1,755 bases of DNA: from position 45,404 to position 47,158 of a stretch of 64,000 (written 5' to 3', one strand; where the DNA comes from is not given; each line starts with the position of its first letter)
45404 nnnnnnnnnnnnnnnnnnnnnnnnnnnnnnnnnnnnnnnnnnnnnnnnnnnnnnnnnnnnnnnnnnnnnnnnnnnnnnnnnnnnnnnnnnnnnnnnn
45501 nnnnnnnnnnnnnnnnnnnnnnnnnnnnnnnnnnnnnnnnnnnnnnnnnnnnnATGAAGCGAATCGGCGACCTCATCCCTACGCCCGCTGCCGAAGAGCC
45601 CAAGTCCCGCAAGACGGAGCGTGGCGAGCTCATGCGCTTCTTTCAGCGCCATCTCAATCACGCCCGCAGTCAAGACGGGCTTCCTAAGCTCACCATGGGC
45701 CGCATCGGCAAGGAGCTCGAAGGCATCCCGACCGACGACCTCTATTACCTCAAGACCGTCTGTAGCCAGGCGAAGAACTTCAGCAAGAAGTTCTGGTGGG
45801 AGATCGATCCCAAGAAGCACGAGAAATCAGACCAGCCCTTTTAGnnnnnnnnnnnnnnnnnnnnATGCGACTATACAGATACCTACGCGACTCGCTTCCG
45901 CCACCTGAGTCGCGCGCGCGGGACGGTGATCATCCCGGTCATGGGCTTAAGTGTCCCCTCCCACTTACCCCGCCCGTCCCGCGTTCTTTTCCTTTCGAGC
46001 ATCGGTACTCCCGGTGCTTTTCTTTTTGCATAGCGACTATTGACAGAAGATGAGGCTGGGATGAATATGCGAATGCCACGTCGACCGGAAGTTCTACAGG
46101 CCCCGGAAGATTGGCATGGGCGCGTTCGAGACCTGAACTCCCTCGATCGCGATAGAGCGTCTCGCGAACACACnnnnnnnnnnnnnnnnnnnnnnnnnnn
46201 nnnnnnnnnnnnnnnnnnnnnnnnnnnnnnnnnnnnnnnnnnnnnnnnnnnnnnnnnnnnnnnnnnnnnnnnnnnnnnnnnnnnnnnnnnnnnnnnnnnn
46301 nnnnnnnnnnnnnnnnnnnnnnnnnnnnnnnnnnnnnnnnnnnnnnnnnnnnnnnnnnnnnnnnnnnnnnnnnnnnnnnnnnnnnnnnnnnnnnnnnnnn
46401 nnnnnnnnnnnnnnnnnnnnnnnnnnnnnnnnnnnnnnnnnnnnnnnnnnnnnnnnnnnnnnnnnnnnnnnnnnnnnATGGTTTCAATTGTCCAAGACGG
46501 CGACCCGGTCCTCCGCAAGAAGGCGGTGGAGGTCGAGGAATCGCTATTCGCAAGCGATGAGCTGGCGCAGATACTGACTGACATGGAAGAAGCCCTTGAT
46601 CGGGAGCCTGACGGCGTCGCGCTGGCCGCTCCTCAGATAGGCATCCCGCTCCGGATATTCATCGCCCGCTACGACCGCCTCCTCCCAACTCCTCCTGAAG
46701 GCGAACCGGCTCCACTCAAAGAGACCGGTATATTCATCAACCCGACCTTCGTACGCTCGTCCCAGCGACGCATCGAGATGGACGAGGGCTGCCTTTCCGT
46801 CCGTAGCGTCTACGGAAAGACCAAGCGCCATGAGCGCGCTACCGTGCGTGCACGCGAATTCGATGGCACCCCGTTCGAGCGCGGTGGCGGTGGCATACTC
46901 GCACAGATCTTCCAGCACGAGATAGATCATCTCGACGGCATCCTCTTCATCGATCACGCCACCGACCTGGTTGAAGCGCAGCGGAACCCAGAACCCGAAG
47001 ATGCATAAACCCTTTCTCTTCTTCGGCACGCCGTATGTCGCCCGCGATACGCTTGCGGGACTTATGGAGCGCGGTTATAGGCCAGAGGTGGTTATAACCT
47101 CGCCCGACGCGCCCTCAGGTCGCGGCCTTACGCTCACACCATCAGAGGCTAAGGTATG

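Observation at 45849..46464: Promoter-driven, terminator-bounded, heavily base-paired 0.6 kb non-coding locus upstream of def-fmt: candidate new structured RNA(s)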

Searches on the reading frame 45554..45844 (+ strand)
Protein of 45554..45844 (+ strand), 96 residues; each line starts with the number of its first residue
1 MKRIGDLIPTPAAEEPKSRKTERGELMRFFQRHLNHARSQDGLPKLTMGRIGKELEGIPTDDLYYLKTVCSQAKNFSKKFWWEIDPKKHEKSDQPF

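Call 12: search_protein_families(library=pfam, proteins=[window:45554-45844:+], max_evalue=1)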
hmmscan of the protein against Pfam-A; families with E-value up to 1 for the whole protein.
window:45554-45844:+ (96 aa): 0 families

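Call 18: find_homologous_proteins(query=window:45554-45841:+, max_evalue=0.001)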
Query window:45554-45841:+ (96 aa): 682 proteins with E <= 0.001 among 683 candidates; the best 120 are listed.
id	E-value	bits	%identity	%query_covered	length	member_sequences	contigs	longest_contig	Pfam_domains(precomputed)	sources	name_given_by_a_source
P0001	5.2e-60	218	100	100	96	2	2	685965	-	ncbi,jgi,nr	ncbi:MAG: hypothetical protein AB199_03440 [Parcubacteria bacterium C7867-004]|nr:MAG: hypothetical 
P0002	2.0e-54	200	92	100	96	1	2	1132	-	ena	-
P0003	1.7e-43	165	75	100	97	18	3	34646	-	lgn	-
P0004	4.5e-43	163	76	100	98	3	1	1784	-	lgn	-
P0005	7.3e-43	163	76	100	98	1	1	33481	-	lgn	-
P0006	7.3e-43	163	76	100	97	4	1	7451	-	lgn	-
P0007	2.3e-42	161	74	100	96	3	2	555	-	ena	-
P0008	4.5e-42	160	74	100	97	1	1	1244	-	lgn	-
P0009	7.3e-42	159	76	100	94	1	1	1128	-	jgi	jgi:hypothetical protein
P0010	2.1e-41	158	75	96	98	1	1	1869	-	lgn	-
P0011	2.4e-41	158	72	100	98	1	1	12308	-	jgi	jgi:hypothetical protein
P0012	2.6e-41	158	73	100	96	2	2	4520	-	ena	-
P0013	4.4e-41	157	72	100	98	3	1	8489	-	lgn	-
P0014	4.6e-41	157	76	100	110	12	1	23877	-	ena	-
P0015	5.9e-41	157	73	100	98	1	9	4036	-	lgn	-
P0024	5.3e-40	153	73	100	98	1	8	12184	-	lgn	-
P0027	1.2e-39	152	72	100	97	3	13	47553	-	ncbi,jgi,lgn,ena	jgi:hypothetical protein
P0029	3.3e-39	151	72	100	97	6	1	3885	-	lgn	-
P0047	2.2e-38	148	72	100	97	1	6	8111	-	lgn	-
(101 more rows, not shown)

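Call 21: find_related_loci(query=A2, collection=metagenome_contigs, flank=3500)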
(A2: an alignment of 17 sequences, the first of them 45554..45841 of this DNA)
Query A2 (96 aa) in metagenome_contigs; peptide patterns used: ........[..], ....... (x = any residue, [..] = any of these).
600 stretches matched a pattern (row limit reached: there are more); 455 encode a relative of the query (tblastn E <= 1e-3); the best 80 are kept; 80 distinct loci.
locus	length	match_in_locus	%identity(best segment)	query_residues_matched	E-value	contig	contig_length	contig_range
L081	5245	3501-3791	75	1-96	2e-47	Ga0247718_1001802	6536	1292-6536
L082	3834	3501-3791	75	1-96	2e-47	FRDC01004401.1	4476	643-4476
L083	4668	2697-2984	76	1-96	5e-47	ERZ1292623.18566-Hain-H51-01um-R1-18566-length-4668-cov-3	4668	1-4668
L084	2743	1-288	74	1-96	4e-47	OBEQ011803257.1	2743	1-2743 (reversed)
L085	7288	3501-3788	74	1-96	6e-47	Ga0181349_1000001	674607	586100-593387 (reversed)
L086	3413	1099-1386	72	1-96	7e-47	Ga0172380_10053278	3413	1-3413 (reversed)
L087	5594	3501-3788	76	1-96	9e-47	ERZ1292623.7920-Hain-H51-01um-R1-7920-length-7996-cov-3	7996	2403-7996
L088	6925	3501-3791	74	1-96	1e-45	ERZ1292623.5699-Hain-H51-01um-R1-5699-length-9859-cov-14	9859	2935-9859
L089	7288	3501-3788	69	1-96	1e-45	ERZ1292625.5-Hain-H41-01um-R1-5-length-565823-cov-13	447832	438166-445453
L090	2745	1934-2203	77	1-90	1e-45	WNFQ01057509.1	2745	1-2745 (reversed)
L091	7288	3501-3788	72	1-96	1e-45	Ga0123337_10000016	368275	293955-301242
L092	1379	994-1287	73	1-96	2e-46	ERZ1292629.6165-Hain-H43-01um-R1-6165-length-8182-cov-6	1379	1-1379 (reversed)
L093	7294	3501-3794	76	1-96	3e-45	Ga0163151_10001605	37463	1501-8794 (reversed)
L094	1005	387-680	72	1-96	2e-47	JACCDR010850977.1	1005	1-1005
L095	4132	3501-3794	73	1-96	4e-45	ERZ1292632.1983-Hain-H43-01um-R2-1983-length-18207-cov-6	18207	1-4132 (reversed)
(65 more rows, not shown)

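Call 27: find_encoding_contigs(protein=P0002, flank=3000, max_places=4)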
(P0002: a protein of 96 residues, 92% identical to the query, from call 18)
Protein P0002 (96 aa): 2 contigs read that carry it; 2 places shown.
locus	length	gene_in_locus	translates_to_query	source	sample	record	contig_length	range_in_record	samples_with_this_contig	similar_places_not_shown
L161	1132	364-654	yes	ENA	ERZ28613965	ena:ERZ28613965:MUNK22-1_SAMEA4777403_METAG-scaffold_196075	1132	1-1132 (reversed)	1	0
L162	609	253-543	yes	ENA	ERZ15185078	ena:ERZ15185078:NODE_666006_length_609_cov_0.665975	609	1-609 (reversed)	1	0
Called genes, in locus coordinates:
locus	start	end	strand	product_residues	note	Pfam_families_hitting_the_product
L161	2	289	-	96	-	?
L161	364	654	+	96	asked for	-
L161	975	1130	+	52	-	?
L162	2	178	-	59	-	?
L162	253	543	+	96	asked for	-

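Call 28: find_encoding_contigs(protein=P0003, flank=3000, max_places=4)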
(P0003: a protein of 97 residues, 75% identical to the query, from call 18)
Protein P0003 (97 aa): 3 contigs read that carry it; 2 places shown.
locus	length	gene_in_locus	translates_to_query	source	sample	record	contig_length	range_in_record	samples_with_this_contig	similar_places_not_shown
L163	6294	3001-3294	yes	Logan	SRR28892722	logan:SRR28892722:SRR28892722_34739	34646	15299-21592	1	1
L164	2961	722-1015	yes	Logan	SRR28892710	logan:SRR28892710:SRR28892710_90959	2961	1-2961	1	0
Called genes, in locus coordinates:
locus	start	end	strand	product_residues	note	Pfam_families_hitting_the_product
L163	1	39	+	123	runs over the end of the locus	-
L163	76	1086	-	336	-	PF00022:Actin, PF06723:MreB_Mbl, PF00012:HSP70, PF14450:FtsA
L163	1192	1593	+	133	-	-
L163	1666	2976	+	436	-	PF00275:EPSP_synthase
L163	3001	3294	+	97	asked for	-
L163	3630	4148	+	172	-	PF01327:Pep_deformylase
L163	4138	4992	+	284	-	PF00551:Formyl_trans_N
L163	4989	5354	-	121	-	PF02482:Ribosomal_S30AE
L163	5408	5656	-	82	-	PF00462:Glutaredoxin (weak), PF02798:GST_N, PF13417:GST_N_3, PF13409:GST_N_2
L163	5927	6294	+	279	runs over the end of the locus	-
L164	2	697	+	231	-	?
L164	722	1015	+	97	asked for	-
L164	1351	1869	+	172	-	PF01327:Pep_deformylase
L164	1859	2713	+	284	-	PF00551:Formyl_trans_N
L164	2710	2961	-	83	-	?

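Call 29: find_encoding_contigs(protein=P0005, flank=3000, max_places=4)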
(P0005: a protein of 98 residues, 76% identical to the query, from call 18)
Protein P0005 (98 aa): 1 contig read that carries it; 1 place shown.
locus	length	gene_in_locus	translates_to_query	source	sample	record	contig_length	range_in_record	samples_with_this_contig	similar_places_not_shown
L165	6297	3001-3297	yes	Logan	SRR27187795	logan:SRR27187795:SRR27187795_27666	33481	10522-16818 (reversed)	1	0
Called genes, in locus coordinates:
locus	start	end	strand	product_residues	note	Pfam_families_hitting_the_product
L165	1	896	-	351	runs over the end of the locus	PF06723:MreB_Mbl, PF00022:Actin, PF00012:HSP70, PF14450:FtsA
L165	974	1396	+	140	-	-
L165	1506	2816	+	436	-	PF00275:EPSP_synthase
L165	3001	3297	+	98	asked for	-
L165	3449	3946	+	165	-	PF01327:Pep_deformylase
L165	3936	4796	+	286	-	PF00551:Formyl_trans_N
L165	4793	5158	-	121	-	PF02482:Ribosomal_S30AE (weak)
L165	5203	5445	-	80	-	PF00462:Glutaredoxin (weak), PF13417:GST_N_3, PF13409:GST_N_2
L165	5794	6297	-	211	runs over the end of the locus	-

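Call 39: find_encoding_contigs(protein=P0027, flank=1500, max_places=10)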
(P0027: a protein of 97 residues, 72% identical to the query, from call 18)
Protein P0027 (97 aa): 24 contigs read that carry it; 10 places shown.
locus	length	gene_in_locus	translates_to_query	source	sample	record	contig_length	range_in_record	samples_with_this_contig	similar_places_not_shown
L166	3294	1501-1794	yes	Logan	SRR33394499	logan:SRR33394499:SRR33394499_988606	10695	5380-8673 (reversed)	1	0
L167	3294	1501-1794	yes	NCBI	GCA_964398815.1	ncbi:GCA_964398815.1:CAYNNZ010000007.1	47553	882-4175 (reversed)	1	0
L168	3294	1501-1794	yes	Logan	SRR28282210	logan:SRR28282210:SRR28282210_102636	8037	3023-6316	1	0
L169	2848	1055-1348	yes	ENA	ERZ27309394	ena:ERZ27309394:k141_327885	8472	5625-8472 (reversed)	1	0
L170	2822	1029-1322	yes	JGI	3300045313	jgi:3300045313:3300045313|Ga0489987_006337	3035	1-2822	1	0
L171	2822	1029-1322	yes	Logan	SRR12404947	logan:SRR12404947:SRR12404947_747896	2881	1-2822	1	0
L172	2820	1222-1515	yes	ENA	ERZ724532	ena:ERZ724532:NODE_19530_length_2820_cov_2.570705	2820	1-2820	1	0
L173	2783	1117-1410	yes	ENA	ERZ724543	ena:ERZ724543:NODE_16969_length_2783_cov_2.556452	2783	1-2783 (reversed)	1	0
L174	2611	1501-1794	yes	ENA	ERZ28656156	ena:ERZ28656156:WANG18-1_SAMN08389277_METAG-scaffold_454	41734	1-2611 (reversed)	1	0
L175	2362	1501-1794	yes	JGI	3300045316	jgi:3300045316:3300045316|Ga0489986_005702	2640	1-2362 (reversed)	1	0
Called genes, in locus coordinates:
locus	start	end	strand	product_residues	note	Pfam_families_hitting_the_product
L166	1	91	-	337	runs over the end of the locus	PF06723:MreB_Mbl, PF00022:Actin, PF00012:HSP70, PF14450:FtsA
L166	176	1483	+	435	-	PF00275:EPSP_synthase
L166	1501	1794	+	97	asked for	-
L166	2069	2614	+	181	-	PF01327:Pep_deformylase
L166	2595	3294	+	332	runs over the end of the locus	PF00551:Formyl_trans_N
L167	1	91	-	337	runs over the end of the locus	PF06723:MreB_Mbl, PF00022:Actin, PF00012:HSP70, PF14450:FtsA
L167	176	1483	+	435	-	PF00275:EPSP_synthase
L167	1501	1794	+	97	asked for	-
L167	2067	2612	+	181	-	PF01327:Pep_deformylase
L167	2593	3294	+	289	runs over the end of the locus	PF00551:Formyl_trans_N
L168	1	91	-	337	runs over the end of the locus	PF06723:MreB_Mbl, PF00022:Actin, PF00012:HSP70, PF14450:FtsA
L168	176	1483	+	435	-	PF00275:EPSP_synthase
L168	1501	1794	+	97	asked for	-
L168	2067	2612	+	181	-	PF01327:Pep_deformylase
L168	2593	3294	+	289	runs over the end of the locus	PF00551:Formyl_trans_N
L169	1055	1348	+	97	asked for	-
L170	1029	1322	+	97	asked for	-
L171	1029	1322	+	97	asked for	-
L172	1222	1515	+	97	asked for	-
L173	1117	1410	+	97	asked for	-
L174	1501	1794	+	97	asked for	-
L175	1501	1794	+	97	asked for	-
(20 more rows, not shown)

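Call 40: find_encoding_contigs(protein=P0015, flank=1500, max_places=10)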
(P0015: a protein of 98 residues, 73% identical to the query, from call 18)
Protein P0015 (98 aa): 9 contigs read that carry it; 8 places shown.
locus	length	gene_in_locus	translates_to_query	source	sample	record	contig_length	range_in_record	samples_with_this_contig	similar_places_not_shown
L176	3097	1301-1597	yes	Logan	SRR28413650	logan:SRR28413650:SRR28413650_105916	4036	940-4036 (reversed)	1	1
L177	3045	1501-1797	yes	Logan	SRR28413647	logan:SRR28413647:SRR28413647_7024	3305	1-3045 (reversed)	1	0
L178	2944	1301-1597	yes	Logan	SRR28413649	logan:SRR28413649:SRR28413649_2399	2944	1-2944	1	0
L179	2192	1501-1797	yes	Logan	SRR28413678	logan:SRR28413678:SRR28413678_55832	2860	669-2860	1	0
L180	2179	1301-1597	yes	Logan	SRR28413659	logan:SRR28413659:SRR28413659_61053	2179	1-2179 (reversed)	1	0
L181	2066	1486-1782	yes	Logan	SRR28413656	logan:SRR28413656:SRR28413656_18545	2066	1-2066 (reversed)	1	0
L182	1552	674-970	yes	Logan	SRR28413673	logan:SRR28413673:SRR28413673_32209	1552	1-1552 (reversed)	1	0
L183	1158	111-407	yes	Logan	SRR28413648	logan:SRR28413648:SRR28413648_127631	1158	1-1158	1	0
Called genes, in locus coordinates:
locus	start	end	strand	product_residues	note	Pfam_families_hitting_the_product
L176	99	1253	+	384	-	PF07690:MFS_1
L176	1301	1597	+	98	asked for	-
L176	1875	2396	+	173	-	PF01327:Pep_deformylase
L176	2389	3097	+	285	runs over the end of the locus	PF00551:Formyl_trans_N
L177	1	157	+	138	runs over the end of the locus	?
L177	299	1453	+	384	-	PF07690:MFS_1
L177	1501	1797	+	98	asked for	-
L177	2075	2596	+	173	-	PF01327:Pep_deformylase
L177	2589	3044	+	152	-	?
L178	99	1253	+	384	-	PF07690:MFS_1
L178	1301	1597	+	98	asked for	-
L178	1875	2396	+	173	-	PF01327:Pep_deformylase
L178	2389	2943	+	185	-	?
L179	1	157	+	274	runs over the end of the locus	?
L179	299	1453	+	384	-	PF07690:MFS_1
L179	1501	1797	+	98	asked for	-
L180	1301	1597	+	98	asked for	-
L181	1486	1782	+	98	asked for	-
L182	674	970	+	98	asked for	-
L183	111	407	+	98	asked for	-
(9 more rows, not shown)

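Call 41: find_encoding_contigs(protein=P0024, flank=1500, max_places=10)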
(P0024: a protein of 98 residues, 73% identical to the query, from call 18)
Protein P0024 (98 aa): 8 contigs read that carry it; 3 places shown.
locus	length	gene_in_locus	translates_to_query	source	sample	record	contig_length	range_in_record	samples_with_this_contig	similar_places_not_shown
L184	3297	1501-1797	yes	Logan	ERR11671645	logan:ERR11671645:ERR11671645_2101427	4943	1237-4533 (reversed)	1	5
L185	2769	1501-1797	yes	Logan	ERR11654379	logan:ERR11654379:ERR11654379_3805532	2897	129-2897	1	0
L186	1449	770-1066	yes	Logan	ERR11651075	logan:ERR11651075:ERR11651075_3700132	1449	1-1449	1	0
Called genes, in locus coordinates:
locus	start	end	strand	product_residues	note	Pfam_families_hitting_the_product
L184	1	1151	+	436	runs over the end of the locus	PF00275:EPSP_synthase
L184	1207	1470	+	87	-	-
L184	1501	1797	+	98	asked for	-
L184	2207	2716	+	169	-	PF01327:Pep_deformylase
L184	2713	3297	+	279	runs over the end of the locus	PF00551:Formyl_trans_N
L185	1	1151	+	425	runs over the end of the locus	?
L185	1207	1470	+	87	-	-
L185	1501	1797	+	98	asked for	-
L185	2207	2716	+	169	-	PF01327:Pep_deformylase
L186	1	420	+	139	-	?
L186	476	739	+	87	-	-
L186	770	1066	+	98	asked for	-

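Call 51: find_encoding_contigs(protein=P0014, flank=1500, max_places=3)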
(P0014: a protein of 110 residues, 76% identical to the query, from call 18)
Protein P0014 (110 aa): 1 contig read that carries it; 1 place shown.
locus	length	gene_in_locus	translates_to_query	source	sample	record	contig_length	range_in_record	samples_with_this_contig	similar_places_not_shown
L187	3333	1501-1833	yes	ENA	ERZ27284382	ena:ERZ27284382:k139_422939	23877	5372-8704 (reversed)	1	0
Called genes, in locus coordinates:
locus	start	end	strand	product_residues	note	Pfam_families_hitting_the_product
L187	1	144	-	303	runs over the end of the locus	PF00022:Actin, PF06723:MreB_Mbl, PF00012:HSP70, PF14450:FtsA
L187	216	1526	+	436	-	PF00275:EPSP_synthase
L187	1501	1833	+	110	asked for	-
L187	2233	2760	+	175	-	PF01327:Pep_deformylase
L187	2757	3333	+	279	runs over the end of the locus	PF00551:Formyl_trans_N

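Call 52: find_encoding_contigs(protein=P0029, flank=1500, max_places=3)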
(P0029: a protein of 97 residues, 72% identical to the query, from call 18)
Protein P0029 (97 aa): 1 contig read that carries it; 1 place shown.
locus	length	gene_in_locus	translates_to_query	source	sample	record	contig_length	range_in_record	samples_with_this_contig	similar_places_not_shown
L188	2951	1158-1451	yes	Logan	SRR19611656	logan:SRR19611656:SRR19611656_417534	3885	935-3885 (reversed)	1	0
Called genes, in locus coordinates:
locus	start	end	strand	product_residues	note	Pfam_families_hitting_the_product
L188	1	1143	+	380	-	?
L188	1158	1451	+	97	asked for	-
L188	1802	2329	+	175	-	PF01327:Pep_deformylase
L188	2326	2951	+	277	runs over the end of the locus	PF00551:Formyl_trans_N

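Call 53: find_encoding_contigs(protein=P0047, flank=1500, max_places=6)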
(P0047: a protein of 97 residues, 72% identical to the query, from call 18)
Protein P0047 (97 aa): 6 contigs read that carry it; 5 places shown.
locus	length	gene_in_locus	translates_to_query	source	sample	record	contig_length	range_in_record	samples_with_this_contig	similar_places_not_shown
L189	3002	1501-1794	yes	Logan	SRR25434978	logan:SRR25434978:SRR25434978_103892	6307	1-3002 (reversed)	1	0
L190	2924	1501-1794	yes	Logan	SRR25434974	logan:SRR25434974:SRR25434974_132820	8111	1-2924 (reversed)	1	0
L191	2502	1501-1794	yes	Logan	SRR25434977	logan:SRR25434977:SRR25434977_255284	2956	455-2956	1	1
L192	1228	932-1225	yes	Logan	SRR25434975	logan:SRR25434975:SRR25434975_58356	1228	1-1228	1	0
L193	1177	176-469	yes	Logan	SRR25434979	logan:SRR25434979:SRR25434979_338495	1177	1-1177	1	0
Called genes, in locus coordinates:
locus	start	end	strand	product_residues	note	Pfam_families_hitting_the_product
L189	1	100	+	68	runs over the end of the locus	-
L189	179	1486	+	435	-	PF00275:EPSP_synthase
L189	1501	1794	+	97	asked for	-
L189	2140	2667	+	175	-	PF01327:Pep_deformylase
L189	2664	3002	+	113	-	?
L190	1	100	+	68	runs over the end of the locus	-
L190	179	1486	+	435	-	PF00275:EPSP_synthase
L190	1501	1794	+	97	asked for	-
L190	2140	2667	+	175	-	PF01327:Pep_deformylase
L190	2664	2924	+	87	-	?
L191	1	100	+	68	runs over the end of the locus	-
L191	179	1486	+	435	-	PF00275:EPSP_synthase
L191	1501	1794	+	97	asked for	-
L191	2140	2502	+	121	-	?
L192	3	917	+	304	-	?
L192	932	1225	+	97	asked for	-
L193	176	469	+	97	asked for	-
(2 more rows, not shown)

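Call 72: search_protein_families(library=ncbifam, proteins=[window:45554-45841:+], max_evalue=1)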
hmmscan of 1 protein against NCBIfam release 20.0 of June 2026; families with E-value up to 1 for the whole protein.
window:45554-45841:+ (96 aa): 0 families

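Call 73: search_solved_structures(query=A2, max_evalue=1)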
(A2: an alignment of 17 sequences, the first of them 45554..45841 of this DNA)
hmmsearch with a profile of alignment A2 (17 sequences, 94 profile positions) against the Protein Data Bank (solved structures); distinct sequences matched with E-value up to 1: 0.
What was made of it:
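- Tried and rejected: No Pfam, NCBIfam or PDB match (calls 12, 72, 73).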

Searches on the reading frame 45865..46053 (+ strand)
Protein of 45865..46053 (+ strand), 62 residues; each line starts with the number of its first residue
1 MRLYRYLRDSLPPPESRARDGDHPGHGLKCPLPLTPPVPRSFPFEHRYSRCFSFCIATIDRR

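Call 12: search_protein_families(library=pfam, proteins=[window:45865-46053:+], max_evalue=1)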
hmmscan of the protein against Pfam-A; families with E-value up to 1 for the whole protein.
window:45865-46053:+ (62 aa): 0 families

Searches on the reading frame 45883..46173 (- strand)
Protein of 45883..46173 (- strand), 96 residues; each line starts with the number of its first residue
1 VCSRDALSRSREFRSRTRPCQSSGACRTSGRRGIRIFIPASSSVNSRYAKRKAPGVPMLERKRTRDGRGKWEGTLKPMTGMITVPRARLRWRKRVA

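Call 12: search_protein_families(library=pfam, proteins=[window:45883-46173:-], max_evalue=1)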
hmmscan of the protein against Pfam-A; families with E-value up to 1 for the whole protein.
window:45883-46173:- (96 aa): 1 family
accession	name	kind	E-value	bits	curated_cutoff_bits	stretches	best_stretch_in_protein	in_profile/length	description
PF21686.3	LigD_Prim-Pol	-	0.033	14.2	27.4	1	9-47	121-159/254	LigD, primase-polymerase domain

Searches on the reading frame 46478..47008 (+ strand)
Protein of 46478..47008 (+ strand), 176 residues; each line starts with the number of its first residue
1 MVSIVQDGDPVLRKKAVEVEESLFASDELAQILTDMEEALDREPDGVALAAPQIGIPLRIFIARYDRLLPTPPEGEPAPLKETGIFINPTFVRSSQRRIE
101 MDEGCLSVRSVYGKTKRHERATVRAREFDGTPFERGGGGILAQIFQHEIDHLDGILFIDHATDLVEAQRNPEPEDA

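Call 11: find_related_loci(query=window:46478-47008:+, collection=genome_contigs, flank=4000)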
Query window:46478-47008:+ (176 aa) in genome_contigs; peptide patterns used: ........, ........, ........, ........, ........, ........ (x = any residue, [..] = any of these).
600 stretches matched a pattern (row limit reached: there are more); 588 encode a relative of the query (tblastn E <= 1e-3); the best 80 are kept; 80 distinct loci.
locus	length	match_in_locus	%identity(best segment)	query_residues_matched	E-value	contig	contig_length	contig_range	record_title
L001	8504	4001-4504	60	1-169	2e-61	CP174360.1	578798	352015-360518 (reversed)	MAG: Patescibacteria group bacterium UBA2103 chromosome, complete genome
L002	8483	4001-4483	51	1-170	9e-49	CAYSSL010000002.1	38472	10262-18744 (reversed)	MAG TPA_asm: uncultured Candidatus Saccharibacteria bacterium isolate SRP286056_co2_136 genome assembly, contig: NODE_13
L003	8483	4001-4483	47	3-164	1e-44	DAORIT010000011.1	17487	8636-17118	MAG TPA_asm: Parcubacteria group bacterium isolate AMR_MDS_5570 NODE_541_length_17487_cov_52.336508, whole genome shotgu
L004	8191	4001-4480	49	4-161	2e-41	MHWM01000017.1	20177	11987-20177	MAG: Candidatus Zambryskibacteria bacterium RIFCSPLOWO2_02_FULL_39_14 rifcsplowo2_02_scaffold_3237, whole genome shotgun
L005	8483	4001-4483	45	1-166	4e-39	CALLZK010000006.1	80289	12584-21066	MAG TPA_asm: uncultured bacterium isolate SRR2107179_bin.3_CONCOCT_v1.1_MAG genome assembly, contig: ERZ794932.163, whol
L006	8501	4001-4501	46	4-167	2e-38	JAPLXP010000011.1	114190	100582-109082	MAG: Candidatus Nomurabacteria bacterium isolate LacPavin_0818_WC45_MAG_37_43 LacPavin_0818_WC45_scaffold_214961, whole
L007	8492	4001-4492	42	1-166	5e-35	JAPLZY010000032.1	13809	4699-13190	MAG: Candidatus Zambryskiibacteriota bacterium isolate LacPavin_0818_WC40_MAG_41_17 LacPavin_0818_WC40_scaffold_940245,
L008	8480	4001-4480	40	3-172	2e-30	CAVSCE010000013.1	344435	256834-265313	MAG: uncultured Chloroflexia bacterium isolate MFD02979.bin.2.112 genome assembly, contig: contig_68180, whole genome sh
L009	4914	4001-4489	39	3-168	1e-30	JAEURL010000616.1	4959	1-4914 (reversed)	MAG: Anaerolineales bacterium isolate new MAG-276 k141_589721, whole genome shotgun sequence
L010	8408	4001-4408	45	27-167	2e-30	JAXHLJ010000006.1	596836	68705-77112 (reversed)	MAG: Desulfotignum sp. isolate Salar_de_Ascotan_soil_MAG_ASO14 contig_3603_polypolish, whole genome shotgun sequence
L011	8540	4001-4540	35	1-173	2e-30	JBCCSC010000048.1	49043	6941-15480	MAG: Chloroflexota bacterium isolate P01_D01_bin.47 k141_2817012_length_49043_cov_12.0000, whole genome shotgun sequence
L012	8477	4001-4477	40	1-162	1e-29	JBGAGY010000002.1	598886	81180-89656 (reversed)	MAG: Anaerolineales bacterium isolate MAG_MBR_H125.91 MBRH125-91_opera_contig_70, whole genome shotgun sequence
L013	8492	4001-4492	37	1-174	3e-29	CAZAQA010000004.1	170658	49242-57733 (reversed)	MAG TPA_asm: uncultured Anaerolineae bacterium isolate binchicken_co64_79 genome assembly, contig: NODE_18_length_170658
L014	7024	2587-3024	43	1-159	7e-29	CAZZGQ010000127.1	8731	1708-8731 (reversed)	MAG TPA_asm: uncultured Elusimicrobia sp. isolate SRP272529_co2_26 genome assembly, contig: NODE_15017_length_8731_cov_1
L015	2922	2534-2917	47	27-159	1e-28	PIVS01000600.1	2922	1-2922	MAG: Desulfobacteraceae bacterium isolate Glo_11 GloG15_CONTIG66018, whole genome shotgun sequence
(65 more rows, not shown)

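Call 12: search_protein_families(library=pfam, proteins=[window:46478-47008:+], max_evalue=1)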
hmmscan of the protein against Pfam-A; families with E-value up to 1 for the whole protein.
window:46478-47008:+ (176 aa): 1 family
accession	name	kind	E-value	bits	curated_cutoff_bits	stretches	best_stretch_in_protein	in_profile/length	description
PF01327.26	Pep_deformylase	-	4.1e-41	140.6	22.8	1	3-164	3-153/156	Polypeptide deformylase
